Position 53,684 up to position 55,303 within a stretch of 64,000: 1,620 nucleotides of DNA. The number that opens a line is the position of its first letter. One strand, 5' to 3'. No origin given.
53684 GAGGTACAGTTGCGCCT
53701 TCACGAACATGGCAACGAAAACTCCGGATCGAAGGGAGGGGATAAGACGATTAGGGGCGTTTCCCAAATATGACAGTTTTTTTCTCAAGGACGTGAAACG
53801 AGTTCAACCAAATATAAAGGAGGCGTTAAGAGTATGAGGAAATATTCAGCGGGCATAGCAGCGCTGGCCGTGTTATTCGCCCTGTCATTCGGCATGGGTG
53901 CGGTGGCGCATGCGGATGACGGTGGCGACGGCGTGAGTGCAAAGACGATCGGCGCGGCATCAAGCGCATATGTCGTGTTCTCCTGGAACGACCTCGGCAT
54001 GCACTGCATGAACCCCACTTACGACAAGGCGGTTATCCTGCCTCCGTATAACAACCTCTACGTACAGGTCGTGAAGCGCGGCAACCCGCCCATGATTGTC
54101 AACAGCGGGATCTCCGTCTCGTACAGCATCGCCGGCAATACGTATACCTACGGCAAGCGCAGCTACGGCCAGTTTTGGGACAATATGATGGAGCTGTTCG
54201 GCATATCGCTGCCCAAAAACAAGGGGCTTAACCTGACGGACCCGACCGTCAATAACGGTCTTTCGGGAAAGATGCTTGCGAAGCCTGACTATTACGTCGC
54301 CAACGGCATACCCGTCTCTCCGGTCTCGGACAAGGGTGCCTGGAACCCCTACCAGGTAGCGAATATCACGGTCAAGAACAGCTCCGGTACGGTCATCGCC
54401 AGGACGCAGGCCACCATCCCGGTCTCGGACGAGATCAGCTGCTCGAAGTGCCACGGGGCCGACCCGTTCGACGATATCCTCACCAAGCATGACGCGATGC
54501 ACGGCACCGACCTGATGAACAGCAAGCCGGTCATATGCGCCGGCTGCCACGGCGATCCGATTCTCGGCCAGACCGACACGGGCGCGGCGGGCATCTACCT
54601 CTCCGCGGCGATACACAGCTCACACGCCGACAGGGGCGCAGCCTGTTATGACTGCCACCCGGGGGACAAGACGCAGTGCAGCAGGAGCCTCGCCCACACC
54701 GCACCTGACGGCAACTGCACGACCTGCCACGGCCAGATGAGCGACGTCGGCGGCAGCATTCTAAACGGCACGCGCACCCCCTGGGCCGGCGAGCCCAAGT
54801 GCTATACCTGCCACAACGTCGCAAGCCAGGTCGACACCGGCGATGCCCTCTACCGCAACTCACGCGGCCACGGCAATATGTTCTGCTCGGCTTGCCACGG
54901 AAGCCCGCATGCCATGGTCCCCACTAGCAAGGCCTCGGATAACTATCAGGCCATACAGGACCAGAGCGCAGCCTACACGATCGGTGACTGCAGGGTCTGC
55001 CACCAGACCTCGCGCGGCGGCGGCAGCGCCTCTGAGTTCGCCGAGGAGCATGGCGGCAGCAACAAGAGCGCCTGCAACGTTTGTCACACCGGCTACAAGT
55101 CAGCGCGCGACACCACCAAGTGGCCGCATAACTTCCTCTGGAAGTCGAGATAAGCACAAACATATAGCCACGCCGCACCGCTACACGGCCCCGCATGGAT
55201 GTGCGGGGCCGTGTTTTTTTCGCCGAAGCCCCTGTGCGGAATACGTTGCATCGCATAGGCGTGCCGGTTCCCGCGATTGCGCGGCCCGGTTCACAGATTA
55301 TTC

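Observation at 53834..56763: Tandem duplicated octaheme cytochromes with a heme-free N-terminal domain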

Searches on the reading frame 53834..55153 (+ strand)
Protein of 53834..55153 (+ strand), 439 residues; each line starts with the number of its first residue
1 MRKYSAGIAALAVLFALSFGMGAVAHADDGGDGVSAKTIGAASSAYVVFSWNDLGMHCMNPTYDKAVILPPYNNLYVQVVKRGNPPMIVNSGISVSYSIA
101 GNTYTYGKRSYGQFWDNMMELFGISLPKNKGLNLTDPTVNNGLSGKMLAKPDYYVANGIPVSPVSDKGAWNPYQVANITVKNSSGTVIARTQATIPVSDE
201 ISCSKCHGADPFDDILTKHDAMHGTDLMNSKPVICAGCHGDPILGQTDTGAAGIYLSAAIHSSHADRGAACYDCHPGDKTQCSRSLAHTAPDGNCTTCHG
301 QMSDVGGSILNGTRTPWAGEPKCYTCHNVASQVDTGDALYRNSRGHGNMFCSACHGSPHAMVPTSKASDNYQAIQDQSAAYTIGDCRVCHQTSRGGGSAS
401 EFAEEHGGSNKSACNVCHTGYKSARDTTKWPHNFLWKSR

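Call 4: search_protein_families(library=pfam, proteins=[window:53834-55153:+], max_evalue=0.1)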
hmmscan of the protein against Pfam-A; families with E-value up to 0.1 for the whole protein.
window:53834-55153:+ (439 aa): 5 families
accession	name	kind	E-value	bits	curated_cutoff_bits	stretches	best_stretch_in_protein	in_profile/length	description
PF14522.11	Cytochrome_C7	-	5.1e-11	42.7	24.8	4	231-299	12-66/67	Cytochrome c7 and related cytochrome c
PF14537.11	Cytochrom_c3_2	-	8.2e-10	39.5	25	3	264-355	2-78/79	Cytochrome c3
PF22113.1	Mtrc-MtrF_II-IV_dom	-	1.5e-08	34.9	30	2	200-393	6-166/176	Outer membrane cytochrome MtrC/MtrF-like, domains II/IV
PF13435.11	Cytochrome_C554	-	2.9e-05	25.3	20.8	1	320-356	48-84/84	Cytochrome c554 and c-prime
PF09699.15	Paired_CXXCH_1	-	0.0044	17.1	20.6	0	196-241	3-38/41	Doubled CXXCH motif (Paired_CXXCH_1)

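Call 6: find_homologous_proteins(query=window:53834-55153:+)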
Query window:53834-55153:+ (439 aa): 3508 proteins with E <= 0.001 among 8000 candidates; the best 120 are listed.
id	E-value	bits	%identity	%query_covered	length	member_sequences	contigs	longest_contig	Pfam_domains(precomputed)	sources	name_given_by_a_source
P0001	0.0e+0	1032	100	100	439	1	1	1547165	PF14537.12,PF14522.12,PF22113.2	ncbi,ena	-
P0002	2.3e-236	803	80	100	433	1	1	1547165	PF14537.12,PF14522.12,PF22113.2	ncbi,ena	-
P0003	3.2e-186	638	65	92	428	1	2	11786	PF14537.12,PF14522.12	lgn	-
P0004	4.7e-182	624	61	98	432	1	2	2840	PF14537.12,PF14522.12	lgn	-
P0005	1.0e-179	616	63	92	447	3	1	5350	PF14537.12,PF13435.12,PF14522.12,PF22113.2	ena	-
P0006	1.3e-179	616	64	90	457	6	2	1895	PF14537.12,PF13435.12,PF14522.12,PF22113.2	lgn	-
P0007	3.6e-179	615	64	91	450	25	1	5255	PF14537.12,PF13435.12,PF14522.12,PF22113.2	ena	-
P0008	6.7e-179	614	62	92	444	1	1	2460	PF14537.12,PF13435.12,PF14522.12,PF22113.2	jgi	jgi:hypothetical protein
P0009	1.2e-178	613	64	90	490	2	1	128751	PF14537.12,PF14522.12,PF22113.2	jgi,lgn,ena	-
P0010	1.3e-178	613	64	90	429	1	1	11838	PF14537.12,PF13435.12,PF14522.12,PF22113.2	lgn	-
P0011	1.8e-178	612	61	92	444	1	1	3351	PF14537.12,PF13435.12,PF14522.12,PF22113.2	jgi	-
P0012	2.1e-178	612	62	97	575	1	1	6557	PF14537.12,PF14522.12,PF22113.2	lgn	-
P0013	5.8e-178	611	60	98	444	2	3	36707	PF14537.12,PF14522.12,PF22113.2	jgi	jgi:hypothetical protein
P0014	8.7e-178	610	59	100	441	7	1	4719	PF14537.12,PF14522.12,PF22113.2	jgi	-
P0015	9.2e-178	610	60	100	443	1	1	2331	PF14537.12,PF14522.12,PF22113.2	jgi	jgi:hypothetical protein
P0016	9.4e-178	610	62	92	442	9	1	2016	PF14537.12,PF14522.12,PF22113.2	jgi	-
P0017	1.2e-177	610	64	91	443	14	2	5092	PF09699.16,PF14537.12,PF14522.12,PF22113.2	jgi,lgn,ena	-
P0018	1.6e-177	609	62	92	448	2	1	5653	PF14537.12,PF13435.12,PF14522.12,PF22113.2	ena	-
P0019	2.1e-177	609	63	92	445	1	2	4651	PF14537.12,PF13435.12,PF14522.12,PF22113.2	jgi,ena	-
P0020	4.2e-177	608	62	92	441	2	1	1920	PF09699.16,PF14537.12,PF14522.12,PF22113.2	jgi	jgi:hypothetical protein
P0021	4.4e-177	608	62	92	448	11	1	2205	PF14537.12,PF13435.12,PF14522.12,PF22113.2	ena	-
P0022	4.8e-177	608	60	100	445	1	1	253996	PF14537.12,PF14522.12,PF22113.2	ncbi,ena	-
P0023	6.3e-177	607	63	91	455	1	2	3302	PF14537.12,PF13435.12,PF14522.12,PF22113.2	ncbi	-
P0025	1.2e-176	606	60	95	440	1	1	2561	PF14537.12,PF14522.12,PF22113.2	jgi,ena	-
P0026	1.6e-176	606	61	92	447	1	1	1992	PF14537.12,PF14522.12,PF22113.2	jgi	jgi:hypothetical protein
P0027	1.9e-176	606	62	92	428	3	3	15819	PF14537.12,PF14522.12,PF22113.2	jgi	jgi:hypothetical protein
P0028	2.2e-176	605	59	100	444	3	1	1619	PF14537.12,PF14522.12,PF22113.2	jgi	jgi:hypothetical protein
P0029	2.5e-176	605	60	97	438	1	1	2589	PF14537.12,PF14522.12,PF22113.2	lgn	-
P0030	2.8e-176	605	63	92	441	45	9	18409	PF14537.12,PF13435.12,PF14522.12,PF22113.2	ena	-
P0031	3.4e-176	605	62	93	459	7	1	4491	PF14537.12,PF14522.12,PF22113.2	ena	-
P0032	3.8e-176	605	61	94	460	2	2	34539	PF09699.16,PF14537.12,PF13435.12,PF14522.12,PF22113.2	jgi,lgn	jgi:hypothetical protein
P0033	4.2e-176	604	61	92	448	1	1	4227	PF14537.12,PF14522.12,PF22113.2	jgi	jgi:hypothetical protein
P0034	6.1e-176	604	62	91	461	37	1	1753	PF09699.16,PF14537.12,PF13435.12,PF14522.12,PF22113.2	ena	-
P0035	7.4e-176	604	61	92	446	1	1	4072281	PF14537.12,PF14522.12,PF22113.2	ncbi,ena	-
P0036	7.4e-176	604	61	91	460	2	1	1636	PF14537.12,PF14522.12,PF22113.2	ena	-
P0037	9.5e-176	603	61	93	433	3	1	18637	PF14537.12,PF14522.12,PF22113.2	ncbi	-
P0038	1.7e-175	602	61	92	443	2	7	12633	PF14537.12,PF14522.12,PF22113.2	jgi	jgi:hypothetical protein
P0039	1.7e-175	602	59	100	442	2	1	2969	PF14537.12,PF14522.12,PF22113.2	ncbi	-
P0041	2.1e-175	602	63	90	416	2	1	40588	PF09699.16,PF14537.12,PF14522.12,PF22113.2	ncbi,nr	ncbi:MAG: cytochrome c3 family protein, partial [Nitrospiraceae bacterium]|nr:cytochrome c3 family p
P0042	2.5e-175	602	60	100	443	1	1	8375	PF14537.12,PF14522.12,PF22113.2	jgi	-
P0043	2.6e-175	602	62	92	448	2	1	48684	PF14537.12,PF14522.12,PF22113.2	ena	-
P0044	7.7e-175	600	58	100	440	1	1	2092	PF14537.12,PF14522.12,PF22113.2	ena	-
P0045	1.6e-174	599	57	100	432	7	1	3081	PF14537.12,PF14522.12,PF22113.2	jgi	jgi:hypothetical protein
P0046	1.7e-174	599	62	92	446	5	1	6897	PF14537.12,PF14522.12,PF22113.2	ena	-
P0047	2.8e-174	598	59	98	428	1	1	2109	PF14537.12,PF13435.12,PF14522.12,PF22113.2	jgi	jgi:hypothetical protein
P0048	3.9e-174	598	62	90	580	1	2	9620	PF14537.12,PF14522.12,PF22113.2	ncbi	-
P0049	4.0e-174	598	61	92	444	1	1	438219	PF14537.12,PF14522.12,PF22113.2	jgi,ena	-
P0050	4.3e-174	598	60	92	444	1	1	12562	PF14537.12,PF14522.12,PF22113.2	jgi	-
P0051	5.6e-174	597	62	91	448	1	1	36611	PF09699.16,PF14537.12,PF14522.12,PF22113.2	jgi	jgi:hypothetical protein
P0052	6.0e-174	597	62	90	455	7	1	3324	PF14537.12,PF13435.12,PF14522.12,PF22113.2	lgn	-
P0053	7.5e-174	597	61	93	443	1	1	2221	PF14537.12,PF14522.12,PF22113.2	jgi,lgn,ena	-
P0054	7.6e-174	597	61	93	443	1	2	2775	PF14537.12,PF14522.12,PF22113.2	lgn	-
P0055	8.4e-174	597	60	92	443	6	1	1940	PF14537.12,PF14522.12,PF22113.2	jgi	jgi:hypothetical protein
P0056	8.9e-174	597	61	93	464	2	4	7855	PF14537.12,PF14522.12,PF22113.2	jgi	jgi:hypothetical protein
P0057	9.2e-174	597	60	92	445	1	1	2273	PF14537.12,PF14522.12,PF22113.2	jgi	jgi:hypothetical protein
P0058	1.1e-173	596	64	90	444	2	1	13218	PF14537.12,PF14522.12,PF22113.2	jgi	jgi:hypothetical protein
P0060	1.8e-173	596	59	100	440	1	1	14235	PF14537.12,PF14522.12,PF22113.2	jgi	jgi:hypothetical protein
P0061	2.0e-173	596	62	91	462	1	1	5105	PF14537.12,PF13435.12,PF14522.12,PF22113.2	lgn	-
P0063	2.7e-173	595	63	90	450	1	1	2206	PF09699.16,PF14537.12,PF14522.12,PF22113.2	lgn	-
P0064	3.1e-173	595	59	92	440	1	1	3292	PF14537.12,PF14522.12,PF22113.2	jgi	jgi:hypothetical protein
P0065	3.7e-173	595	60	92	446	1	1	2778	PF14537.12,PF14522.12,PF22113.2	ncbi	-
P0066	5.2e-173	594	57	100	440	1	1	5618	PF14537.12,PF13435.12,PF14522.12,PF22113.2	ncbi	ncbi:MAG TPA: cytochrome c3 family protein [Acidobacteriota bacterium]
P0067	5.7e-173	594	59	92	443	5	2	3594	PF14537.12,PF14522.12,PF22113.2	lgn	-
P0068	6.6e-173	594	62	90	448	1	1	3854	PF14537.12,PF14522.12,PF22113.2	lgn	-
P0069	6.8e-173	594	61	92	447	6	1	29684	PF14537.12,PF14522.12,PF22113.2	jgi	-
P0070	6.9e-173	594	60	97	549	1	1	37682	PF14537.12,PF14522.12,PF22113.2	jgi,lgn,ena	-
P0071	9.7e-173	593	61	92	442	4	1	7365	PF14537.12,PF14522.12,PF22113.2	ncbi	-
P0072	1.2e-172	593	60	94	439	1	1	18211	PF14537.12,PF14522.12,PF22113.2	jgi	jgi:hypothetical protein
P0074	1.6e-172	593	58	98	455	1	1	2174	PF14537.12,PF13435.12,PF14522.12,PF22113.2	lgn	-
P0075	2.0e-172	592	61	93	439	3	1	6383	PF14537.12,PF14522.12,PF22113.2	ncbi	-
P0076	2.1e-172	592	60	92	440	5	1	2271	PF14537.12,PF14522.12,PF22113.2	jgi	-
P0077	2.5e-172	592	60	98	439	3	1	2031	PF14537.12,PF13435.12,PF14522.12,PF22113.2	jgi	jgi:hypothetical protein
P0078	2.6e-172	592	59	92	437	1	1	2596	PF14537.12,PF14522.12,PF22113.2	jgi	jgi:hypothetical protein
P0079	3.7e-172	591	61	92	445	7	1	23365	PF14537.12,PF14522.12,PF22113.2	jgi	jgi:hypothetical protein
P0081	4.7e-172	591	60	99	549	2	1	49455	PF14537.12,PF14522.12,PF22113.2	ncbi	-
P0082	5.4e-172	591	62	91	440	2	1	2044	PF14537.12,PF13435.12,PF14522.12,PF22113.2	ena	-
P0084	6.1e-172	591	59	92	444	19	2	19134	PF14537.12,PF14522.12,PF22113.2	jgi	jgi:Cytochrome c3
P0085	6.6e-172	591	60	92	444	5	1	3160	PF14537.12,PF14522.12,PF22113.2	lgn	-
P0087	9.5e-172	590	58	98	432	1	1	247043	PF14537.12,PF13435.12,PF14522.12,PF22113.2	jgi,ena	-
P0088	1.4e-171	590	63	90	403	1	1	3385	PF14537.12,PF14522.12,PF22113.2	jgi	jgi:hypothetical protein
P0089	1.8e-171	589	59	92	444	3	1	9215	PF14537.12,PF13435.12,PF14522.12,PF22113.2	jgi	jgi:hypothetical protein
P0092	1.9e-171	589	57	100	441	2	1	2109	PF14537.12,PF14522.12,PF22113.2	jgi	jgi:hypothetical protein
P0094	2.0e-171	589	61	91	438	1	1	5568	PF14537.12,PF13435.12,PF14522.12,PF22113.2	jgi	jgi:hypothetical protein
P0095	2.4e-171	589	57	100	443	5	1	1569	PF14537.12,PF14522.12,PF22113.2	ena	-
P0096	2.6e-171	589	62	90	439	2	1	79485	PF14537.12,PF14522.12,PF22113.2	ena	-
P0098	4.8e-171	588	58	100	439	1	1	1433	PF14537.12,PF14522.12,PF22113.2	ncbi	-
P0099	4.9e-171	588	60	91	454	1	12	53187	PF14537.12,PF14522.12,PF22113.2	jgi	jgi:hypothetical protein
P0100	5.3e-171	588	58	100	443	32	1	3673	PF14537.12,PF14522.12,PF22113.2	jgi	-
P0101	6.5e-171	587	64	90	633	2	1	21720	PF07495.20,PF14537.12,PF14522.12,PF22113.2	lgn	-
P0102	7.3e-171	587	61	90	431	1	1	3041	PF09699.16,PF14537.12,PF14522.12,PF22113.2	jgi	jgi:hypothetical protein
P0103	7.8e-171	587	57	100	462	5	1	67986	PF14537.12,PF14522.12,PF22113.2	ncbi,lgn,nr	ncbi:MAG: cytochrome c3 family protein [Geothrix sp.]|nr:cytochrome c3 family protein [Geothrix sp.]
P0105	1.0e-170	587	61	90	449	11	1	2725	PF14537.12,PF13435.12,PF14522.12,PF22113.2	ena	-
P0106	1.2e-170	586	61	90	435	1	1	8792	PF09699.16,PF14537.12,PF14522.12,PF22113.2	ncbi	-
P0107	1.6e-170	586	62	90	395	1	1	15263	PF14537.12,PF13435.12,PF14522.12,PF22113.2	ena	-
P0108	2.0e-170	586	60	93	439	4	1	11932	PF14537.12,PF13435.12,PF14522.12,PF22113.2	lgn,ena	-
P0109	2.2e-170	586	59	91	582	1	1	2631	PF14537.12,PF14522.12,PF22113.2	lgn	-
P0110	2.3e-170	585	62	91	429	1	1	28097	PF14537.12,PF14522.12,PF22113.2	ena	-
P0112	5.5e-170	584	60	92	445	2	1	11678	PF14537.12,PF14522.12,PF22113.2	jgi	jgi:hypothetical protein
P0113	6.0e-170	584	61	92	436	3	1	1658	PF14537.12,PF13435.12,PF14522.12,PF22113.2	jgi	jgi:hypothetical protein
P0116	9.8e-170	583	59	92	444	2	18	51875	PF14537.12,PF14522.12,PF22113.2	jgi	jgi:hypothetical protein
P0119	1.3e-169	583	58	100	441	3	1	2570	PF14537.12,PF14522.12,PF22113.2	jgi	jgi:hypothetical protein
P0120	1.5e-169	583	61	91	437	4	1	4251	PF14537.12,PF13435.12,PF14522.12,PF22113.2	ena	-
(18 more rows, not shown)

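Call 7: search_protein_families(library=ncbifam, proteins=[window:53834-55153:+], max_evalue=0.1)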
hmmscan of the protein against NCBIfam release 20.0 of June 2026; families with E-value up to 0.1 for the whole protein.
window:53834-55153:+ (439 aa): 4 families
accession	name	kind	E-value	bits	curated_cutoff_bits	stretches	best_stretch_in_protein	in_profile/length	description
TIGR03508.1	decahem_SO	subfamily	2.1e-10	40.5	192.2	1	202-425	4-203/258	DmsE family decaheme c-type cytochrome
NF041198.1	UshA_like_PCGU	equivalog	0.0055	15.3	275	1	346-424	406-485/519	UshA-like (seleno)protein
NF000088.1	viomycin_Vph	equivalog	0.058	12.7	400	0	10-74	178-240/293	viomycin phosphotransferase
NF045713.1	CxxCH_16_HmcA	equivalog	0.083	11.5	400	0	202-283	320-394/541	sulfate respiration complex hexadecaheme cytochrome HmcA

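Call 11: find_encoding_contigs(protein=P0001, flank=10000, max_places=3)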
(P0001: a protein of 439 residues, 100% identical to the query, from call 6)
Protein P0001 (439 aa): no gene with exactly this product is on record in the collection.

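Call 12: find_encoding_contigs(protein=P0035, flank=10000, max_places=3)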
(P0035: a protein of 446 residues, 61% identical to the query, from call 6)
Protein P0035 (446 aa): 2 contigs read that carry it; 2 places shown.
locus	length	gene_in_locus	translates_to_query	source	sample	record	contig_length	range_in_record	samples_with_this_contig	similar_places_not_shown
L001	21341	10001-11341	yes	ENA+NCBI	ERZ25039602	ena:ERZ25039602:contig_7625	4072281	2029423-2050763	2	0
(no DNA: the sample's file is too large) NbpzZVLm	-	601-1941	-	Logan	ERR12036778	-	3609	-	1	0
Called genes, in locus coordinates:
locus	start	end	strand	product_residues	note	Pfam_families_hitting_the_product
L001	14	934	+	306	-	PF06983:3-dmu-9_3-mt, PF00903:Glyoxalase (faint), PF06983:3-dmu-9_3-mt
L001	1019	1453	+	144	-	PF00903:Glyoxalase, PF06983:3-dmu-9_3-mt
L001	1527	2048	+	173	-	PF00144:Beta-lactamase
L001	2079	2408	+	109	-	PF00578:AhpC-TSA, PF08534:Redoxin, PF00085:Thioredoxin, PF13905:Thioredoxin_8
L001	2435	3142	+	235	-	PF13424:TPR_12 (faint)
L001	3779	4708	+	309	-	PF03403:PAF-AH_p_II, PF12697:Abhydrolase_6 (faint), PF07224:Chlorophyllase (weak), PF00561:Abhydrolase_1 (faint), PF03403:PAF-AH_p_II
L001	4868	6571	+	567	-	PF00144:Beta-lactamase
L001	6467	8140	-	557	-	PF03068:PAD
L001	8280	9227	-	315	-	PF22564:HAAS (weak)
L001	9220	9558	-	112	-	PF03551:PadR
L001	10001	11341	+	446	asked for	PF22113:Mtrc-MtrF_II-IV_dom (faint), PF14522:Cytochrome_C7 (faint), PF14537:Cytochrom_c3_2 (weak)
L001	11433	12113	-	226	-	PF03807:F420_oxidored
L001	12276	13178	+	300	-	PF03734:YkuD (weak)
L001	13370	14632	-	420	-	PF11806:Enterochelin_N, PF00756:Esterase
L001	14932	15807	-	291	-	PF00144:Beta-lactamase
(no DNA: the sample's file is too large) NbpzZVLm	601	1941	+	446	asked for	PF22113:Mtrc-MtrF_II-IV_dom (faint), PF14522:Cytochrome_C7 (faint), PF14537:Cytochrom_c3_2 (weak)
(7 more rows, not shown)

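Call 13: find_related_loci(query=A1, collection=genome_contigs, flank=8000)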
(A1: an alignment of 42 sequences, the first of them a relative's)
Query A1 (439 aa) in genome_contigs; peptide patterns used: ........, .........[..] (x = any residue, [..] = any of these).
599 stretches matched a pattern (row limit reached: there are more); 595 encode a relative of the query (tblastn E <= 1e-3); the best 80 are kept; 80 distinct loci.
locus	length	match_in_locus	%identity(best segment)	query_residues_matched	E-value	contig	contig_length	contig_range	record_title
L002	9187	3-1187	63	44-438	8e-177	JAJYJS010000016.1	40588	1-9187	MAG: Nitrospirae bacterium isolate DBS2-1.bin166 NODE_1627_length_40588_cov_13.064531, whole genome shotgun sequence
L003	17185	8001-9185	64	42-436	3e-176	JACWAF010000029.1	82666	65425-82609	MAG: Nitrospirae bacterium isolate B_NIT_04 k141_333253, whole genome shotgun sequence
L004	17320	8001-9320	57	1-439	4e-171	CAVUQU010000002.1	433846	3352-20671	MAG: uncultured bacterium isolate MFD09730.bin.2.49 genome assembly, contig: contig_17601, whole genome shotgun sequence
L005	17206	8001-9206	62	38-439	2e-171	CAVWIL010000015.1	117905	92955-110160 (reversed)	MAG: Nitrospirota bacterium isolate MFD02199.bin.2.179 genome assembly, contig: contig_82829, whole genome shotgun seque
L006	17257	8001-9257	59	34-439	8e-171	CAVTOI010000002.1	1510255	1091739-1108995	MAG: Candidatus Aminicenantes bacterium isolate MFD00905.bin.1.6 genome assembly, contig: contig_54, whole genome shotgu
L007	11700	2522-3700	61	46-439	2e-170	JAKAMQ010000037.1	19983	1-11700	MAG: Acidobacteria bacterium isolate WY5.bin29 NODE_4264_length_19983_cov_2.081436, whole genome shotgun sequence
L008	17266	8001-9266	57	11-437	2e-165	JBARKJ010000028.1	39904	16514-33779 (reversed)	MAG: Nitrospirota bacterium isolate MFD06091_ilm_asm_bin59 k127_873431, whole genome shotgun sequence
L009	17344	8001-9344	54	8-439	3e-163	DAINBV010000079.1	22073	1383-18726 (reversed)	MAG TPA_asm: Geobacteraceae bacterium isolate CTOTU26084 NODE_856_length_22073_cov_7.114497, whole genome shotgun sequen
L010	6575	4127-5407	57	14-439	3e-163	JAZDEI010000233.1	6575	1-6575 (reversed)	MAG: Candidatus Neomarinimicrobiota bacterium isolate MEGAHIT-group-0.133 k141_382398, whole genome shotgun sequence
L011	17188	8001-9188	59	44-438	4e-162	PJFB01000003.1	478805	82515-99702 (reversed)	MAG: Geobacter sp. isolate L1geo L1geo_contig_3, whole genome shotgun sequence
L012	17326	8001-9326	55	1-437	3e-161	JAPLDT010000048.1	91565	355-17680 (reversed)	MAG: Bacteroidia bacterium isolate LacPavin_0818_WC45_MAG_43_40 LacPavin_0818_WC45_scaffold_5489, whole genome shotgun s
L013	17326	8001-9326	55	1-437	4e-160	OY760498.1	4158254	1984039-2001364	MAG: Prolixibacteraceae bacterium isolate 2ae1e426-2998-44fe-a66b-36c3e3a88dfa genome assembly, chromosome: 1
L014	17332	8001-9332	54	1-438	2e-159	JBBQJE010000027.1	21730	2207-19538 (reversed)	MAG: Bacteroidales bacterium isolate Co_metawrap_751 Cmw_751_k141_21601866_length_21730_cov_8.0000, whole genome shotgun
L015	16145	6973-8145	60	45-438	5e-159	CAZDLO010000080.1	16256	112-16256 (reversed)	MAG TPA_asm: uncultured Tangfeifania sp. isolate SRP272421_co2_268 genome assembly, contig: NODE_11248_length_16256_cov_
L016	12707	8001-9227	57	46-437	4e-159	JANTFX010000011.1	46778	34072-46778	MAG: Candidatus Krumholzibacteriia bacterium isolate bin10023 c_000000000345, whole genome shotgun sequence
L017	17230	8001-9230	56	32-439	8e-159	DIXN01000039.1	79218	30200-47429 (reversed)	MAG TPA_asm: Desulfovibrio sp. UBA6079 UBA6079_contig_979, whole genome shotgun sequence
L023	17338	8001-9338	53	1-437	3e-157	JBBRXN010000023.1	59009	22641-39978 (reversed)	MAG: Bacteroidales bacterium isolate La4_metabat2.215 La4_metabat2.215_K_2261750_L_59009_cov_82.1842, whole genome shotg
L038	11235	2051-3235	57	43-438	2e-151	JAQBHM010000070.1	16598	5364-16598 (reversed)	MAG: Bacteroidales bacterium isolate MAG_454_bin-06 454_bin-06_ctg-070, whole genome shotgun sequence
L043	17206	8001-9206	55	43-439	1e-150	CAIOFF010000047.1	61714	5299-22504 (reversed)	MAG: uncultured Holophagaceae bacterium isolate MJ3_bin-213 genome assembly, contig: bin-213:47/70, whole genome shotgun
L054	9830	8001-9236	57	45-439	7e-148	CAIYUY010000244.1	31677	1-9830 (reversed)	MAG: uncultured Desulfuromonadales bacterium isolate F14_bin-0369 genome assembly, contig: bin-0369:244/369, whole genom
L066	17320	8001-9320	49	8-439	7e-143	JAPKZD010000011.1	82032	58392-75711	MAG: Candidatus Aminicenantes bacterium isolate LacPavin_0419_WC70L_MAG_62_11 LacPavin_0419_WC70L_scaffold_5961, whole g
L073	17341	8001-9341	47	1-439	4e-132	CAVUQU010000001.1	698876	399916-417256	MAG: uncultured bacterium isolate MFD09730.bin.2.49 genome assembly, contig: contig_11001, whole genome shotgun sequence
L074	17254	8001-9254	48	32-439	2e-128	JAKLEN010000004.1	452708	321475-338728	MAG: Acidobacteria bacterium isolate RA.bin134 RA.bin134_4, whole genome shotgun sequence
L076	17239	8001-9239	48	32-434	8e-127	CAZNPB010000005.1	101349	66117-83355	MAG TPA_asm: uncultured Eubacteriales bacterium isolate SRP192927_co7_43 genome assembly, contig: NODE_220_length_101349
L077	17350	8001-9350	48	1-434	4e-135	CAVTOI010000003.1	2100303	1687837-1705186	MAG: Candidatus Aminicenantes bacterium isolate MFD00905.bin.1.6 genome assembly, contig: contig_575, whole genome shotg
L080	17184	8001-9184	60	42-438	1e-123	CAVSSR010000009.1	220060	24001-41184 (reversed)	MAG: uncultured Bacteroidales bacterium isolate MFD05674.bin.2.111 genome assembly, contig: contig_52905, whole genome s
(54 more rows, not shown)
